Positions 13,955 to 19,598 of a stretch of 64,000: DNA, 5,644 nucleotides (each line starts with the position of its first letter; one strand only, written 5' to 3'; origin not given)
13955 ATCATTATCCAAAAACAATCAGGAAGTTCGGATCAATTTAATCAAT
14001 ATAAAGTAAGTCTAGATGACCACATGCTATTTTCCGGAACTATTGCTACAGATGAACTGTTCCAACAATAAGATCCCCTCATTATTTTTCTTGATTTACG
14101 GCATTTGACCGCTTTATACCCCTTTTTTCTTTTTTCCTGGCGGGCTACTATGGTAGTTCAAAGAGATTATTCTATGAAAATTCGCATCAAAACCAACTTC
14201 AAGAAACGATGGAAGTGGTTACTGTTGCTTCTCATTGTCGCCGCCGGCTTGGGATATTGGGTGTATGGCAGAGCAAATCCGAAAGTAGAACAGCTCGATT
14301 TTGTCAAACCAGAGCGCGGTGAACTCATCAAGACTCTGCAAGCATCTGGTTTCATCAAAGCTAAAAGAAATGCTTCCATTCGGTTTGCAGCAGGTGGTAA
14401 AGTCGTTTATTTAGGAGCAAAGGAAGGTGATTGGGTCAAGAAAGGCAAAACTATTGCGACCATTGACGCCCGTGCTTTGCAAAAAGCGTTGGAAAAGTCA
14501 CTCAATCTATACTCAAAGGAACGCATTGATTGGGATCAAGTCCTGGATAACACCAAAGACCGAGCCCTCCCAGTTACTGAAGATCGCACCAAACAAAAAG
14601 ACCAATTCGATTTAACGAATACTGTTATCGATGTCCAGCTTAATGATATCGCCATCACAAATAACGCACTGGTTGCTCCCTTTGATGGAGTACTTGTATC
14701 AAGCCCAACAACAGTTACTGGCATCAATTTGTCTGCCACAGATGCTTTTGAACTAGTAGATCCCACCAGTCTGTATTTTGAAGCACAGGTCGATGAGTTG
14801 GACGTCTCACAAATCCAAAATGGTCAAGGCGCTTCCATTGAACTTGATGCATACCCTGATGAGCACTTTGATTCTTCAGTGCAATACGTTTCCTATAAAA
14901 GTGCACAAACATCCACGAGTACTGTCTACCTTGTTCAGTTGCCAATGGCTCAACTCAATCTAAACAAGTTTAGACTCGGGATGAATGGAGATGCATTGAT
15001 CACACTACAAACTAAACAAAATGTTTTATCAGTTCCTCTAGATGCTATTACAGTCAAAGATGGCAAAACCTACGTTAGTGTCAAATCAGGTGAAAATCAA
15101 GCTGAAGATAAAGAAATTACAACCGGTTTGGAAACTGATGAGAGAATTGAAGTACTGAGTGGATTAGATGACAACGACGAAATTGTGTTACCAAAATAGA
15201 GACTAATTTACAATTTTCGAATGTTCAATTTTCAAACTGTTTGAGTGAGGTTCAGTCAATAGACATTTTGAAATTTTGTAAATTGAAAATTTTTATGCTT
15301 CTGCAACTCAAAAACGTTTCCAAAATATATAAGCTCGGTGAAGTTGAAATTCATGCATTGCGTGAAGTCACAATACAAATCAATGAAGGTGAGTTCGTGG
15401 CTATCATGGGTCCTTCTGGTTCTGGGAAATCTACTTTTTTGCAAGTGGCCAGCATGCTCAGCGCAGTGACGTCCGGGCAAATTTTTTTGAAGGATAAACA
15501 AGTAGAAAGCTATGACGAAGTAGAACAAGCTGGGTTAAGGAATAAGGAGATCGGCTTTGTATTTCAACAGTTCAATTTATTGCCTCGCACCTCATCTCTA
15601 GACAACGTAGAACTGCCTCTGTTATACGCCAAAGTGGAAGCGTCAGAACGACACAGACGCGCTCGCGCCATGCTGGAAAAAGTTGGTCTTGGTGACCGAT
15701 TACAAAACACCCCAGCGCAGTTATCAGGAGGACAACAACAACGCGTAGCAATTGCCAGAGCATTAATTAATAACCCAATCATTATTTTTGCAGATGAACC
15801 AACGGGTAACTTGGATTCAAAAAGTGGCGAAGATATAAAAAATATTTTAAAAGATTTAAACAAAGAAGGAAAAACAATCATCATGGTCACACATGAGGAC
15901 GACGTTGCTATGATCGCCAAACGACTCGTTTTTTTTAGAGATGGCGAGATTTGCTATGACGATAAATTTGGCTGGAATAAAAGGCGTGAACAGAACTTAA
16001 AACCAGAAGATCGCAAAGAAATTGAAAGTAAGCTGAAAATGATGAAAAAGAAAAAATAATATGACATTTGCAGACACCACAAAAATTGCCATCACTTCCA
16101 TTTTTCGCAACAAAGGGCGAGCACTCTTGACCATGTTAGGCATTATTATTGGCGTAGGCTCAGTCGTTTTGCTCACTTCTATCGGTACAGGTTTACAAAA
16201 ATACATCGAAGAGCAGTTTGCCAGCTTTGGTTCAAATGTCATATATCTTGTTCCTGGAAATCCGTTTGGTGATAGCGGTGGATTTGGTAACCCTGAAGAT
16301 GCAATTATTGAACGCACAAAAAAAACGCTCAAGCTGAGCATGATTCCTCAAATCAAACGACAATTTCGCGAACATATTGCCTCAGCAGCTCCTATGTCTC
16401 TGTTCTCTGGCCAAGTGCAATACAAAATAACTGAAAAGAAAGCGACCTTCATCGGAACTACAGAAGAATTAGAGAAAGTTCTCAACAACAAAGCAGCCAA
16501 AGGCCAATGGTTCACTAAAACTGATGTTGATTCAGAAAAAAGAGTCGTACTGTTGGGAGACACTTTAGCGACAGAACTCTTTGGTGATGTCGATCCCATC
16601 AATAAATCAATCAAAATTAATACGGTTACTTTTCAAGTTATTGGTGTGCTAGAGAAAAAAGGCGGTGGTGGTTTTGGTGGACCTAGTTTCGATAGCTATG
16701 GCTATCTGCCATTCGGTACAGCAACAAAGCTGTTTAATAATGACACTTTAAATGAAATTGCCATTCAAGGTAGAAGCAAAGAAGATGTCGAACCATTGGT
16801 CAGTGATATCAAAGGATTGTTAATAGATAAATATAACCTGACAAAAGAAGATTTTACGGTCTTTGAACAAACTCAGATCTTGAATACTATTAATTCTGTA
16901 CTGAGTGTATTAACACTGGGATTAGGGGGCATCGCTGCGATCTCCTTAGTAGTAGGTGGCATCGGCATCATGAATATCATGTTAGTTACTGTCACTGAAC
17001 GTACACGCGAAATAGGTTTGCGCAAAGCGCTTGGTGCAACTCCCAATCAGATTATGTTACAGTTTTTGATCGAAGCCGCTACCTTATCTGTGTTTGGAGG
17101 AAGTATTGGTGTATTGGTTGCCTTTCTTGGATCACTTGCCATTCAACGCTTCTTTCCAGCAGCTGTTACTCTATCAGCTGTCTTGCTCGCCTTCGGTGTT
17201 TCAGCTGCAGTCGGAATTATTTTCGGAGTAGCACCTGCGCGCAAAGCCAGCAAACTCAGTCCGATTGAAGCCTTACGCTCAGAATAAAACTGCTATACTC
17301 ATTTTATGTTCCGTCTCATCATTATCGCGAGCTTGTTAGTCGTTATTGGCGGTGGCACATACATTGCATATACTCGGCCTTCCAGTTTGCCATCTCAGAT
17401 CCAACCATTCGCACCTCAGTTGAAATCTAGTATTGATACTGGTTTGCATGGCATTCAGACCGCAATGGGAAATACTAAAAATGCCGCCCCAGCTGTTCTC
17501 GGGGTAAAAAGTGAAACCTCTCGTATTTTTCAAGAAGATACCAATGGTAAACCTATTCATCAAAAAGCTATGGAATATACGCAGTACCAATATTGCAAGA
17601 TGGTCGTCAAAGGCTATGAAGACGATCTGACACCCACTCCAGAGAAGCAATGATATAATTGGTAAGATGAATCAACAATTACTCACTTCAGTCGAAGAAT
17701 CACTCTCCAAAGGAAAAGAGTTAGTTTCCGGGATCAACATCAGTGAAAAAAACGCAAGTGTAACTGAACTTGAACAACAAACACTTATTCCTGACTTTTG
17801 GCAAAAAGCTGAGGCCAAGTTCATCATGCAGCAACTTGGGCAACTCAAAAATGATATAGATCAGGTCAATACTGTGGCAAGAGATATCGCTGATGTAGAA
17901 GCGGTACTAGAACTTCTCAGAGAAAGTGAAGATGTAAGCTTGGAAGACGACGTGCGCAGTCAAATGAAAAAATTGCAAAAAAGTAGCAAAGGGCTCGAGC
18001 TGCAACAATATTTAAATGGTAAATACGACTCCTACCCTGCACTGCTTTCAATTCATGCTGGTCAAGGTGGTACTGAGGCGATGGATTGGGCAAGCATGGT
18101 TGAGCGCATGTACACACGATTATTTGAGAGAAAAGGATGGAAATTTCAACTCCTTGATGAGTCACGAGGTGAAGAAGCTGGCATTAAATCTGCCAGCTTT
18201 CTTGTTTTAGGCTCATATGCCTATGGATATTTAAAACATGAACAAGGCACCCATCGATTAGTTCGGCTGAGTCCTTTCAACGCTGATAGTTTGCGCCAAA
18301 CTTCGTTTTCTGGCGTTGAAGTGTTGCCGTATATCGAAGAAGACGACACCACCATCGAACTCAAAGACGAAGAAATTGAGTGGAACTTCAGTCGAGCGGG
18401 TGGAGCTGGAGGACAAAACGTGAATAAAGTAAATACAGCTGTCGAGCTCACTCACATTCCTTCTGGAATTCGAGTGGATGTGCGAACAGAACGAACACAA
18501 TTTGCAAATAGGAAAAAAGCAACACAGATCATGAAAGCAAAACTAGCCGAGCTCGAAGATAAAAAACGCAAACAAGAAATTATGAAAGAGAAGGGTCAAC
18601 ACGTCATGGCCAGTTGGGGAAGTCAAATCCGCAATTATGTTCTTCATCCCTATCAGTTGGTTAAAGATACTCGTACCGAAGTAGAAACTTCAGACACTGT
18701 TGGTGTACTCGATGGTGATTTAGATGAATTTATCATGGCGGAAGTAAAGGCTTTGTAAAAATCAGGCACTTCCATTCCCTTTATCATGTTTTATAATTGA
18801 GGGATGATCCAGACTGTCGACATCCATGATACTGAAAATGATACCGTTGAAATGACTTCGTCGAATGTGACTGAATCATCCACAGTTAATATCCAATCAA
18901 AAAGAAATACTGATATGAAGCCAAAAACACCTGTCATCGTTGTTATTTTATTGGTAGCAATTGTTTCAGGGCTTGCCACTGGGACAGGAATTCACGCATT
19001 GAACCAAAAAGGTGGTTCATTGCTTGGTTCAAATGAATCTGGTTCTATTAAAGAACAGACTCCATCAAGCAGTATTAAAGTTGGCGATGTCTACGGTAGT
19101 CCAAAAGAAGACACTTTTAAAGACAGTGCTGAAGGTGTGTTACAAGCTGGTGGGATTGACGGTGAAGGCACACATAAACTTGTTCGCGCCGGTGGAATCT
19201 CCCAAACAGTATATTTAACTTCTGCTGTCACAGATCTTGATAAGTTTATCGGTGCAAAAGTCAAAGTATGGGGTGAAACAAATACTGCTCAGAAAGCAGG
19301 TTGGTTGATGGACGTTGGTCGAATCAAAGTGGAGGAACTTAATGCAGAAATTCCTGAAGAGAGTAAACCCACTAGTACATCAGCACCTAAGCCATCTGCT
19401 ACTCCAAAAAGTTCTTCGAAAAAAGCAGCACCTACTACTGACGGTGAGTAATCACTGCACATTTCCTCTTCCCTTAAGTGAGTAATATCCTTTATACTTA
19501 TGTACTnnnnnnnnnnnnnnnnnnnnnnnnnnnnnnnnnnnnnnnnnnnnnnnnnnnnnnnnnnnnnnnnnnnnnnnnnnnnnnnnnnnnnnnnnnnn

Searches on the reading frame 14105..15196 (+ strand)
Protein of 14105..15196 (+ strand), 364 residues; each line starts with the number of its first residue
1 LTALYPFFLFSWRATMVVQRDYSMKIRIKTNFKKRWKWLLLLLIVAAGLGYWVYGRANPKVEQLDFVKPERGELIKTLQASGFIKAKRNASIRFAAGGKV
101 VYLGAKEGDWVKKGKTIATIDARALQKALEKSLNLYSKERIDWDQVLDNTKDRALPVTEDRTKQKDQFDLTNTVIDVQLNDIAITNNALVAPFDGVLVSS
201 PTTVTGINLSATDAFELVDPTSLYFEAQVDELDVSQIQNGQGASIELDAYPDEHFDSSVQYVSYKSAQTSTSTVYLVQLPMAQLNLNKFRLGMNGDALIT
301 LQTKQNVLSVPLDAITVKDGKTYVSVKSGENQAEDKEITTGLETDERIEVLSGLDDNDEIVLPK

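Call 54: search_protein_families(library=pfam, proteins=[window:14105-15196:+], max_evalue=0.00001)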
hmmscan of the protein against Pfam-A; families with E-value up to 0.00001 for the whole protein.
window:14105-15196:+ (364 aa): 3 families
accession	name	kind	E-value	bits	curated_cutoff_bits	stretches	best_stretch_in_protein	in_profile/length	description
PF16576.10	HlyD_D23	-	8e-15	55.1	30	1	76-274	4-195/214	Barrel-sandwich domain of CusB or HlyD membrane-fusion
PF13437.12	HlyD_3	-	5.7e-11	43.5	22.2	1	189-279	2-93/106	HlyD family secretion protein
PF12700.13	HlyD_2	-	7.1e-09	35.3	25.1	0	214-351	258-384/416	HlyD family secretion protein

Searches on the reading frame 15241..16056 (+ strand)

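Call 54: search_protein_families(library=pfam, proteins=[window:15241-16056:+], max_evalue=0.00001)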
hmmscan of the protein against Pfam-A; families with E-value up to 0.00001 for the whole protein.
window:15241-16056:+ (272 aa): 3 families
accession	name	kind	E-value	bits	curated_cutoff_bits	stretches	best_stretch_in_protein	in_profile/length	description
PF00005.33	ABC_tran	-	3.4e-34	118.8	25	1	40-188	1-136/137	ABC transporter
PF02463.25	SMC_N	-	1e-06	28.8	40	0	49-230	23-209/220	RecF/RecN/SMC N terminal domain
PF13304.12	AAA_21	-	7e-06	26.8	27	0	52-95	1-63/304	AAA domain, putative AbiEii toxin, Type IV TA system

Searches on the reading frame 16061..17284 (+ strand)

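Call 54: search_protein_families(library=pfam, proteins=[window:16061-17284:+], max_evalue=0.00001)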
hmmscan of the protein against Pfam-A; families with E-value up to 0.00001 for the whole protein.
window:16061-17284:+ (408 aa): 2 families
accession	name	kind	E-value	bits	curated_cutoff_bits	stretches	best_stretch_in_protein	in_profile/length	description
PF12704.14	MacB_PCD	-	3.3e-44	152.1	27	1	22-251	2-205/207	MacB-like periplasmic core domain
PF02687.27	FtsX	-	2.1e-20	73.4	25.5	1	291-401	3-120/120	FtsX-like permease C-terminal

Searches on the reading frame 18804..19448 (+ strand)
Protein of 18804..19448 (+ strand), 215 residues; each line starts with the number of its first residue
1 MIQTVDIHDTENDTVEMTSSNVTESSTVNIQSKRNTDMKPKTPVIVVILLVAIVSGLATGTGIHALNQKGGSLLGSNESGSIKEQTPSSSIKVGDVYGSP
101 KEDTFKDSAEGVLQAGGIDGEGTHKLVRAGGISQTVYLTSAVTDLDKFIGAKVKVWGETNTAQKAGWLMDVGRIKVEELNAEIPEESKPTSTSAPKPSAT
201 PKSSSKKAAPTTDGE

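Call 27: search_protein_families(library=pfam, proteins=[window:18804-19448:+], max_evalue=0.001)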
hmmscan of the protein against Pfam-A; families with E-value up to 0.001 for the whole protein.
window:18804-19448:+ (215 aa): 0 families
